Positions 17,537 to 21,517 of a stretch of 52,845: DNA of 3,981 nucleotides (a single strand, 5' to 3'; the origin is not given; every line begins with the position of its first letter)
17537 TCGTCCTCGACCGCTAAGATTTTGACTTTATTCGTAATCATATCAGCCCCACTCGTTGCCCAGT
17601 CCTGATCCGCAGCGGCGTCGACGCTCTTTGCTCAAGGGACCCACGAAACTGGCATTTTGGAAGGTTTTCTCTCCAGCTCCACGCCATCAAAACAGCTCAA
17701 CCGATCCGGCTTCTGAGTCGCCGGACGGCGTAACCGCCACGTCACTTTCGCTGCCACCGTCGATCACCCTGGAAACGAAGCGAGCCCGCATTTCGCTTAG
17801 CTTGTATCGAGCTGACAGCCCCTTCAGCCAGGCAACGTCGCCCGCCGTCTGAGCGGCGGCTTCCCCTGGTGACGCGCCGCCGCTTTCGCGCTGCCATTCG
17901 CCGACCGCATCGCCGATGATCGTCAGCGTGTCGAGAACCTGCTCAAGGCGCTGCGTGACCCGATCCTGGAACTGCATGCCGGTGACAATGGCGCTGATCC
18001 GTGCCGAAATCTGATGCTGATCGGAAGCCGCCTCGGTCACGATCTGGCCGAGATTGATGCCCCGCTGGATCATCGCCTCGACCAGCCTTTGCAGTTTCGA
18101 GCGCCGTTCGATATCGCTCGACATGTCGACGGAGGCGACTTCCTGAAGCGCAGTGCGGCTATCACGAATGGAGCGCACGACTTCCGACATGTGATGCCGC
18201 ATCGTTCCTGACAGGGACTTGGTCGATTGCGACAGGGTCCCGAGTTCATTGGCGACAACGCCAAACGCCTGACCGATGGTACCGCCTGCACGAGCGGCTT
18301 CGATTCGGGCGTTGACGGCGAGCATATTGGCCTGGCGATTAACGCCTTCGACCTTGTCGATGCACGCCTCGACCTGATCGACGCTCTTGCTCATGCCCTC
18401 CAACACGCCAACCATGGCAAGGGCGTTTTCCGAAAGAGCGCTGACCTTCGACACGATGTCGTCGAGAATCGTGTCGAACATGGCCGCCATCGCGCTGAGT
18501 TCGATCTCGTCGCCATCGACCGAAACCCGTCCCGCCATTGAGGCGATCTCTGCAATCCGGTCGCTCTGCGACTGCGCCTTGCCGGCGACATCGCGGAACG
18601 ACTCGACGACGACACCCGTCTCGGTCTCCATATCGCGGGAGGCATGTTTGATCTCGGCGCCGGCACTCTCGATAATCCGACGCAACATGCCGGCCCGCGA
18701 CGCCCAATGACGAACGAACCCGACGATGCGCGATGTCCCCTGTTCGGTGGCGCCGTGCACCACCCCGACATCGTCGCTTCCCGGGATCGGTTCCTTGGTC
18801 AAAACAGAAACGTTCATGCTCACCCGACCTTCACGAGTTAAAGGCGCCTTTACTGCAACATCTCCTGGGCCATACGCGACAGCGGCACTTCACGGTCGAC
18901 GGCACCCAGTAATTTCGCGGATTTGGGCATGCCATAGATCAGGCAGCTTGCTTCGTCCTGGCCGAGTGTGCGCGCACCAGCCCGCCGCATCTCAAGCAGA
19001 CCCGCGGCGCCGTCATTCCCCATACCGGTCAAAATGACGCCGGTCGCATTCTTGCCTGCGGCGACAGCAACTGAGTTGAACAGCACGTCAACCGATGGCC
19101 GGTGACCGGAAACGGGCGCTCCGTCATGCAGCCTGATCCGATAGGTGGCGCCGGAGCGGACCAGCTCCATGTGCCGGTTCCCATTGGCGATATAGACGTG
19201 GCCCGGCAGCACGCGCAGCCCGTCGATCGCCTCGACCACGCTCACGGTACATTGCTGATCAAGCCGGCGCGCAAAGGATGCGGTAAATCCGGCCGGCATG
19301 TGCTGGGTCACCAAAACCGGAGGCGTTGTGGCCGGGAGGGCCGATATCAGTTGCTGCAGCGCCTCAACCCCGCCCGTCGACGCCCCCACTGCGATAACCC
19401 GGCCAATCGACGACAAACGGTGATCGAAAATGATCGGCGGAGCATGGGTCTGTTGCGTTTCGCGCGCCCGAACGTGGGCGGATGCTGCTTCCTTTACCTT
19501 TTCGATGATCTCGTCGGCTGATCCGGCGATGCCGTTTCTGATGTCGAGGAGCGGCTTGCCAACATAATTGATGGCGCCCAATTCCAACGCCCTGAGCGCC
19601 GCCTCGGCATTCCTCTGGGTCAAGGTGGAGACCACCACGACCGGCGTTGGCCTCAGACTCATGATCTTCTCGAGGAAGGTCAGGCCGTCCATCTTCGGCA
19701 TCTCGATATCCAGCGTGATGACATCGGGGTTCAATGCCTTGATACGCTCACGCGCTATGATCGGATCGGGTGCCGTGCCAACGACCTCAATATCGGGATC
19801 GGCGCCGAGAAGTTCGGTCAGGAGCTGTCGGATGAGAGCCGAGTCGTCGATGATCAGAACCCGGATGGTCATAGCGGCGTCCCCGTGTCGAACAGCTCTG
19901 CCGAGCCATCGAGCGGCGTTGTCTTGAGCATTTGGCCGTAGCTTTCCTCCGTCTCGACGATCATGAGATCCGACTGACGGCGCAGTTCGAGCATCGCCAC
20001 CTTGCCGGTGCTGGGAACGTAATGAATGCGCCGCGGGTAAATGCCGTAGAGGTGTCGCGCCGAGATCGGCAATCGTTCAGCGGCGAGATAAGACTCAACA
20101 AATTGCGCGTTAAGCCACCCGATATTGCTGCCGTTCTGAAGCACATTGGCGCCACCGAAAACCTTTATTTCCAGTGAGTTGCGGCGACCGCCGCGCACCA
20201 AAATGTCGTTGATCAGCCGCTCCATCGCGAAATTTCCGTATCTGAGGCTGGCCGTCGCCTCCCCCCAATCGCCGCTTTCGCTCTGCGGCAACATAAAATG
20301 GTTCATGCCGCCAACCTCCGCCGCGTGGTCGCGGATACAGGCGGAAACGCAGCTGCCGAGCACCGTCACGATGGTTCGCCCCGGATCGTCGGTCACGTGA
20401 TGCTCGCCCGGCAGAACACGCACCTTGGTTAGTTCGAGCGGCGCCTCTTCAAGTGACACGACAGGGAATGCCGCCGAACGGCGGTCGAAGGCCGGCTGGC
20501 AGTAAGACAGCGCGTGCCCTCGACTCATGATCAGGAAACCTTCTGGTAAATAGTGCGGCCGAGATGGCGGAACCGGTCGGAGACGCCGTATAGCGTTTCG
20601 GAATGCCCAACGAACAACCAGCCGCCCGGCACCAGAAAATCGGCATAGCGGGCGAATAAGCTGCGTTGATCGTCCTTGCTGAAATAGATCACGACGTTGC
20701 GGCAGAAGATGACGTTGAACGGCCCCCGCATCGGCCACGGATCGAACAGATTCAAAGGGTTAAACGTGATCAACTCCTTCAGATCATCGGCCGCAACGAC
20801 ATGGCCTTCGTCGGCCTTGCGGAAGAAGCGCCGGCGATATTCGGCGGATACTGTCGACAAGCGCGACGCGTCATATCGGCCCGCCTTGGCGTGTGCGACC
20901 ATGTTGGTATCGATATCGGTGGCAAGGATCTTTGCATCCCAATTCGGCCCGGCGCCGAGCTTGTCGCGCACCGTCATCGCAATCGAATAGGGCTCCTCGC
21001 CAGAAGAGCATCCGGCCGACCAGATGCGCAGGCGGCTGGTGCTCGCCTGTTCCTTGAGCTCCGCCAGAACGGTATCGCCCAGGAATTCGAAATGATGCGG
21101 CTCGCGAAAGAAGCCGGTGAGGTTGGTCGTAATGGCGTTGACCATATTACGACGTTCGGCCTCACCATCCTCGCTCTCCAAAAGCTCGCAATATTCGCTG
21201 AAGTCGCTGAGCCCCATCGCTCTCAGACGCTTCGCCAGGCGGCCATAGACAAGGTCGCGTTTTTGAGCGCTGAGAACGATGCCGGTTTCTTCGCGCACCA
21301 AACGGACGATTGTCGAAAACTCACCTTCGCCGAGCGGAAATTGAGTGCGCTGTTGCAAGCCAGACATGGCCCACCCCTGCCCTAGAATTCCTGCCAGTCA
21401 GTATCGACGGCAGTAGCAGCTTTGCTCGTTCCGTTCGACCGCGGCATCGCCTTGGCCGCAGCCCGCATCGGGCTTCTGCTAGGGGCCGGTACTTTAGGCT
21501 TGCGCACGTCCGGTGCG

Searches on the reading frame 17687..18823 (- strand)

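Call 84: search_protein_families(library=pfam, proteins=[window:17687-18823:-], max_evalue=0.00001)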
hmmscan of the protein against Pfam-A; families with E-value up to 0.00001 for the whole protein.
window:17687-18823:- (378 aa): 1 family
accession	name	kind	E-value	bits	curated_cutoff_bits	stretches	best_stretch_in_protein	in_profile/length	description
PF00015.26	MCPsignal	-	3.6e-15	56.7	34.6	1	136-289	20-171/172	Methyl-accepting chemotaxis protein (MCP) signalling domain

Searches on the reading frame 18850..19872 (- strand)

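Call 84: search_protein_families(library=pfam, proteins=[window:18850-19872:-], max_evalue=0.00001)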
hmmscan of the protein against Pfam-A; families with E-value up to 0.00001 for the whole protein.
window:18850-19872:- (340 aa): 2 families
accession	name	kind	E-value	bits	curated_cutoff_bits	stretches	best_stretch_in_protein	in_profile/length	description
PF01339.22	CheB_methylest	-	6.9e-64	215.2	24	1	160-337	1-173/174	CheB methylesterase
PF00072.30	Response_reg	-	1.4e-23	83.6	30.2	1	5-108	1-101/111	Response regulator receiver domain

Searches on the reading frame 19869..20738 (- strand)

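Call 84: search_protein_families(library=pfam, proteins=[window:19869-20738:-], max_evalue=0.00001)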
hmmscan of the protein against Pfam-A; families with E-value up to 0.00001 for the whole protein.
window:19869-20738:- (289 aa): 1 family
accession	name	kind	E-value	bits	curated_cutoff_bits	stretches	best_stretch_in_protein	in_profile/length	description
PF03975.18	CheD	-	1.1e-25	90.3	25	1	149-249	1-106/108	CheD chemotactic sensory transduction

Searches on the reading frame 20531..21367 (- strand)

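Call 84: search_protein_families(library=pfam, proteins=[window:20531-21367:-], max_evalue=0.00001)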
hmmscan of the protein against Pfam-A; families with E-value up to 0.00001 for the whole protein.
window:20531-21367:- (278 aa): 2 families
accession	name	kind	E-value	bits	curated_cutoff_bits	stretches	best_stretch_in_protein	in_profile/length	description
PF01739.24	CheR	-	4e-64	216.1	27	1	82-273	1-193/195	CheR methyltransferase, SAM binding domain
PF03705.20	CheR_N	-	2.4e-17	62.8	27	1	16-65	2-51/53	CheR methyltransferase, all-alpha domain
